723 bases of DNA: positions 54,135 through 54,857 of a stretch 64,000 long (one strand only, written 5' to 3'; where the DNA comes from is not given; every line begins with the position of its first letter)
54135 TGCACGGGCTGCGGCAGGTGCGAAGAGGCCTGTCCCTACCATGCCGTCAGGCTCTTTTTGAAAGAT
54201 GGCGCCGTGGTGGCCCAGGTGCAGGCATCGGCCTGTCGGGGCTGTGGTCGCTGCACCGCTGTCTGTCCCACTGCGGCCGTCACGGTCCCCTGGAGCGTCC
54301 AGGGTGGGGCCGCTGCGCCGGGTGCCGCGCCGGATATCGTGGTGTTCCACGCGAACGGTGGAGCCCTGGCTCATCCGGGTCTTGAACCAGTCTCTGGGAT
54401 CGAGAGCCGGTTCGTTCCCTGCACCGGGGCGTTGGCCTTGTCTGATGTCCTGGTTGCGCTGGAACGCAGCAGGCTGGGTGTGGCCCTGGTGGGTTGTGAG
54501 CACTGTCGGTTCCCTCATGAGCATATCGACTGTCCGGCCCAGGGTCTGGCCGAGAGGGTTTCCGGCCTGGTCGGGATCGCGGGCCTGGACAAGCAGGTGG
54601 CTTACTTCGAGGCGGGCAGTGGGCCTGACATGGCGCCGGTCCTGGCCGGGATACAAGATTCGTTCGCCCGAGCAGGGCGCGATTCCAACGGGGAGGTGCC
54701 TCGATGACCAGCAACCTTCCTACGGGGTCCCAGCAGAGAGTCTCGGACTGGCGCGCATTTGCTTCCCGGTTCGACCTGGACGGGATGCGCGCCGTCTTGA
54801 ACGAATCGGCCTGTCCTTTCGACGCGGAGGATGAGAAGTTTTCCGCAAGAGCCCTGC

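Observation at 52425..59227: Hdr/Mvh/Nfn-type electron-transfer module coupled in one operon to a two-subunit amino-acid/opine-type flavoprotein dehydrogenase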

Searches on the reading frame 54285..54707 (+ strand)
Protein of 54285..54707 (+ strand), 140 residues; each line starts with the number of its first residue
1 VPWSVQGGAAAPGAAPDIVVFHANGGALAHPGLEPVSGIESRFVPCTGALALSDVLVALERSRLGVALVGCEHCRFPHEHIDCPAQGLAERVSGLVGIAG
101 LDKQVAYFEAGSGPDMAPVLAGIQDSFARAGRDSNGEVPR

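Call 11: search_protein_families(library=pfam, proteins=[window:54285-54707:+], max_evalue=5)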
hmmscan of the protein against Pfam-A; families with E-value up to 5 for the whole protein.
window:54285-54707:+ (140 aa): 1 family
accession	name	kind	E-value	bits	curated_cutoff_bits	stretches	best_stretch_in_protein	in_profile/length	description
PF02662.21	FlpD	-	0.0015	19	22.3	1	44-109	33-98/123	Methyl-viologen-reducing hydrogenase, delta subunit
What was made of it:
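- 54339..54707 (+): MvhD/FlpD-like tail of ORF A. The CNWC cysteines are replaced (FHANGG). PCTG, GCEHC and a clade-specific DCPA cysteine are kept. Pfam FlpD reaches E 1.5e-3, 19 bits against a cut-off of 22.3 (call 11).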

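Call 70: search_solved_structures(query=A5, max_evalue=1, show_alignments=2)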
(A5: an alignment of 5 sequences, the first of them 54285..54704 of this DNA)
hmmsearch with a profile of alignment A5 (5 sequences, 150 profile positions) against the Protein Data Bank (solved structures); distinct sequences matched with E-value up to 1: 6.
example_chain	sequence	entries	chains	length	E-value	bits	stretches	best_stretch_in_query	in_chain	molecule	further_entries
7bkb_F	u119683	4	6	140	1.4e-09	41.1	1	28-134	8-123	F420-non-reducing hydrogenase subunit D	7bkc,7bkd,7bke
9sw2_D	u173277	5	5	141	1.1e-07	35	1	28-137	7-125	F420-non-reducing hydrogenase iron-sulfur subunit D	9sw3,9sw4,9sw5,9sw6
8rvv_F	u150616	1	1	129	1.4e-07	34.7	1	29-129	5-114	Methyl viologen-reducing hydrogenase, subunit D-related protein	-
8rvu_F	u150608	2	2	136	1.4e-07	34.6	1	29-129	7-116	Methyl viologen-reducing hydrogenase, subunit D-related protein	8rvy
5odc_D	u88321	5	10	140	3.3e-06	30.2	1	30-116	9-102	Methyl-viologen reducing hydrogenase subunit D | Methyl-viologen reducing hydrogenase, subunit D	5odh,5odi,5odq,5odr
9sfi_K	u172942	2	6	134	3.1e-05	27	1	46-126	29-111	F420-non-reducing hydrogenase subunit delta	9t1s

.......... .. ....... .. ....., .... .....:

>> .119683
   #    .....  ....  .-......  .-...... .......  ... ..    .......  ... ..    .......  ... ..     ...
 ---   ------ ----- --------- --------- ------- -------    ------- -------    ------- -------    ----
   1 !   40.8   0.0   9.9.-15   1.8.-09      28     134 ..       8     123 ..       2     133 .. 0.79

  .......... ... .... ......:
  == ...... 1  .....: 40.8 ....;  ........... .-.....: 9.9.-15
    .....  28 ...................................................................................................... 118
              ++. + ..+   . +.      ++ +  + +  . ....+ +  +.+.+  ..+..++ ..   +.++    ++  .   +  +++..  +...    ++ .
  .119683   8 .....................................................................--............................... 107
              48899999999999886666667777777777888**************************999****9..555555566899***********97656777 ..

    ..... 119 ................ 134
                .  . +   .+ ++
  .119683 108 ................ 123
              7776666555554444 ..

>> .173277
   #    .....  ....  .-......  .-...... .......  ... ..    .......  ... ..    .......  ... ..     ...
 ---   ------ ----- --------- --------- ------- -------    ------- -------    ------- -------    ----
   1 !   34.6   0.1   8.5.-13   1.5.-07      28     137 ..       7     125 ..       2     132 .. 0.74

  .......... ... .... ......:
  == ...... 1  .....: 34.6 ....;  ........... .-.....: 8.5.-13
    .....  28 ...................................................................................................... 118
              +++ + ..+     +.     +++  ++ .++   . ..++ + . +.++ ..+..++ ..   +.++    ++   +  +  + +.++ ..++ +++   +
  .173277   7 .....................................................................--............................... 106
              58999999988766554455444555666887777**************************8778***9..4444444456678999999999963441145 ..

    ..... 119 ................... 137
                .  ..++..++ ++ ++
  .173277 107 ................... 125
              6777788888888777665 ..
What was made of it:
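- On MvhD / FlpD: A five-sequence tail profile hits 7BKB_F (1.4e-9), 9SW2_D (1.1e-7) and 5ODC_D (3.3e-6) (call 70).
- MvhD is the electron entry adaptor of the Hdr complex, and A's tail is MvhD-like (call 70).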
